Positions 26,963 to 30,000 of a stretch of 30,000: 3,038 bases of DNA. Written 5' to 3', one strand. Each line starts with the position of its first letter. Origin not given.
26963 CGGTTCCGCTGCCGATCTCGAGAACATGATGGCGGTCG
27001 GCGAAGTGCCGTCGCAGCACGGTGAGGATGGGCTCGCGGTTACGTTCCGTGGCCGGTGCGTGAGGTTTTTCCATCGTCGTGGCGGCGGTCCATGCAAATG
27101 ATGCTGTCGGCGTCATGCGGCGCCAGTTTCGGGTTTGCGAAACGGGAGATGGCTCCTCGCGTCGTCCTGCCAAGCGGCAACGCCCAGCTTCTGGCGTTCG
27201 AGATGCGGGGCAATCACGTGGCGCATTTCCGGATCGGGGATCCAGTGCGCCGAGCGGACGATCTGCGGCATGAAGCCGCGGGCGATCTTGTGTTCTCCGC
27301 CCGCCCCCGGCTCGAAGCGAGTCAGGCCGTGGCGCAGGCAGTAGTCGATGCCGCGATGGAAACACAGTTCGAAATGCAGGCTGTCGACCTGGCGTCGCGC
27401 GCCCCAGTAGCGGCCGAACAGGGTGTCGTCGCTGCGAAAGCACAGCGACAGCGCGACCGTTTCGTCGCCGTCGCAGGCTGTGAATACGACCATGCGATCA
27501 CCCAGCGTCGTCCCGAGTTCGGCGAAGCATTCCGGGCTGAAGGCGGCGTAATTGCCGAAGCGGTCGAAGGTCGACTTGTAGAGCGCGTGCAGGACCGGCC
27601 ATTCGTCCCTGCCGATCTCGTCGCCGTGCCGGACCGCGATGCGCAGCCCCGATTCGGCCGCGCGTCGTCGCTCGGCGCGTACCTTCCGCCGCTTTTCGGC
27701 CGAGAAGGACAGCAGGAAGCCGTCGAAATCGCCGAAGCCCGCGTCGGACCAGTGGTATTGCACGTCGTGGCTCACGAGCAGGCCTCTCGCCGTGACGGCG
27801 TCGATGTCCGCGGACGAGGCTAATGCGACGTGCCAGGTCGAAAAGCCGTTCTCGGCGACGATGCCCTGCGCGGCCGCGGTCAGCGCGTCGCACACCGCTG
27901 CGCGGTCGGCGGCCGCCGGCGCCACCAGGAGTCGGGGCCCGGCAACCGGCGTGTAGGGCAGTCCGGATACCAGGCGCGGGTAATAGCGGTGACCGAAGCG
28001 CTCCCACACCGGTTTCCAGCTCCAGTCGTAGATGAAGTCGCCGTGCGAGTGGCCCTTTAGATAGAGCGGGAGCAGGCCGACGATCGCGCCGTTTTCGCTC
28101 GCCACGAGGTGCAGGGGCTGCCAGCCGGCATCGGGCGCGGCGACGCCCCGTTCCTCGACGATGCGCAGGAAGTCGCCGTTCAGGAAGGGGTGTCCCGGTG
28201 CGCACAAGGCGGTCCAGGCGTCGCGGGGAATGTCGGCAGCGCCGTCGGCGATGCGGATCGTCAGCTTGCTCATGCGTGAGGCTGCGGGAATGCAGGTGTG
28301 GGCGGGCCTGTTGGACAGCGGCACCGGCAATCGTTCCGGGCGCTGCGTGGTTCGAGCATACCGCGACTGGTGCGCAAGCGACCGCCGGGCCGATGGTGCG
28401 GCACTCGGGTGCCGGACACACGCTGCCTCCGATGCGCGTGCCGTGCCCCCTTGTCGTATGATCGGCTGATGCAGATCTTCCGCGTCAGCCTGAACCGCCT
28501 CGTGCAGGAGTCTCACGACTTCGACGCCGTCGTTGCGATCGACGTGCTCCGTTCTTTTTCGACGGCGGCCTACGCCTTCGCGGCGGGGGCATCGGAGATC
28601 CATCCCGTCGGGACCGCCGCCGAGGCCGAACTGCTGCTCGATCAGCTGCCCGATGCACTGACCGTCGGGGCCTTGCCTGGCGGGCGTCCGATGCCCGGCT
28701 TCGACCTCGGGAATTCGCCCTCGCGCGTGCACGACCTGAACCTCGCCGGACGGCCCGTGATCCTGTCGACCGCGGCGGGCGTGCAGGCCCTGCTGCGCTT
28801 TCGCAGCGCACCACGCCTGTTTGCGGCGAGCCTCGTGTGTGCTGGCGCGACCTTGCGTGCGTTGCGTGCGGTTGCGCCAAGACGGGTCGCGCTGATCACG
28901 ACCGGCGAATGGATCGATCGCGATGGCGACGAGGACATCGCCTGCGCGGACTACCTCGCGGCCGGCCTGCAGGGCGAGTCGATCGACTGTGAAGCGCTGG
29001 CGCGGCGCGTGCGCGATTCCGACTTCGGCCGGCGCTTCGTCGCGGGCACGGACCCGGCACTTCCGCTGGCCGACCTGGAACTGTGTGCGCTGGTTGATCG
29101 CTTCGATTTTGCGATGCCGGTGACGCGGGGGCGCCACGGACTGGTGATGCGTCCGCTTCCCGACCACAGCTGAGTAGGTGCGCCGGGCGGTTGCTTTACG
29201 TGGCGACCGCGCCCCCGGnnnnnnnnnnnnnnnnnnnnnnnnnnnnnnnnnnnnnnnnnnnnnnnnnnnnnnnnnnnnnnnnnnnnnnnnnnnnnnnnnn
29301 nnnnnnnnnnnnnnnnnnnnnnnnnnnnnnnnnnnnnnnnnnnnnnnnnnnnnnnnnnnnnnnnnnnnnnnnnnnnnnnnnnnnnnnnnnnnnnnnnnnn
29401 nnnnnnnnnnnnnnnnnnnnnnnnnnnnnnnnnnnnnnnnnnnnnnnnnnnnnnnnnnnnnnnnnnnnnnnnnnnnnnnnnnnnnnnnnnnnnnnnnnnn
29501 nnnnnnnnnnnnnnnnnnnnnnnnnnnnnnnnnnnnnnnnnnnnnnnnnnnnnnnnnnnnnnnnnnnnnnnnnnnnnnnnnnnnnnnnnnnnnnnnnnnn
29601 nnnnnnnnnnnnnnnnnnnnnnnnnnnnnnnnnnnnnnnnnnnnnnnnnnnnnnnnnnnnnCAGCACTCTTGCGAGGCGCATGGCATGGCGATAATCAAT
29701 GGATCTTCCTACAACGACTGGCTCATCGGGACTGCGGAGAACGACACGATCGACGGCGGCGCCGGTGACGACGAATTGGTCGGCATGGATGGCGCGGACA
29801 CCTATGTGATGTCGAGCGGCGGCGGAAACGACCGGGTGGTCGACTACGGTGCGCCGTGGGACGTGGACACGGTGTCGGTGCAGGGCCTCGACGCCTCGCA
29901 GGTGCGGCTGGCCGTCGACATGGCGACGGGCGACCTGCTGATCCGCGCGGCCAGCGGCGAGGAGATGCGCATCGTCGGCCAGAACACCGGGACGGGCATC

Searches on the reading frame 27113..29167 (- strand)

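Call 5: search_protein_families(library=pfam, proteins=[window:27113-29167:-])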
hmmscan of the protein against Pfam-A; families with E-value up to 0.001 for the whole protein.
window:27113-29167:- (684 aa): 2 families
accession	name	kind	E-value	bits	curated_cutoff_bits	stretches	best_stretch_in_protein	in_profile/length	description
PF04339.18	FemAB_like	-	3.2e-118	395.5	27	1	311-678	3-369/369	Peptidogalycan biosysnthesis/recognition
PF13480.13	Acetyltransf_6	-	9.1e-10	39.3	22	1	492-625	3-139/143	Acetyltransferase (GNAT) domain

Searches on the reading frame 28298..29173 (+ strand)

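Call 6: search_protein_families(library=pfam, proteins=[window:28298-29173:+])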
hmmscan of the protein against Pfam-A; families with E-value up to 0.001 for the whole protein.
window:28298-29173:+ (291 aa): 1 family
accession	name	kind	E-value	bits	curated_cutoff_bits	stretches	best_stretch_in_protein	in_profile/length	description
PF04029.19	2-ph_phosp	-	1e-32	113.6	26.4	1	69-227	7-164/226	2-phosphosulpholactate phosphatase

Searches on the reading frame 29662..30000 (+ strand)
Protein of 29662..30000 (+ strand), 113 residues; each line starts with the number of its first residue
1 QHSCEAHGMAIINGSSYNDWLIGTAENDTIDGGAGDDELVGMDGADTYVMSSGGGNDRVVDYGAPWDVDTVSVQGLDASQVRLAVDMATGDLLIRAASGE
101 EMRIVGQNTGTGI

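Call 6: search_protein_families(library=pfam, proteins=[window:29662-30000:+])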
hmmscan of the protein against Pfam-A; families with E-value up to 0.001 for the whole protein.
window:29662-30000:+ (113 aa): 1 family
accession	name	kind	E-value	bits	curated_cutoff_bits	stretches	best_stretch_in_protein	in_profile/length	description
PF00353.25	HemolysinCabind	-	2.6e-10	40.5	23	1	14-47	2-35/36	RTX calcium-binding nonapeptide repeat (4 copies)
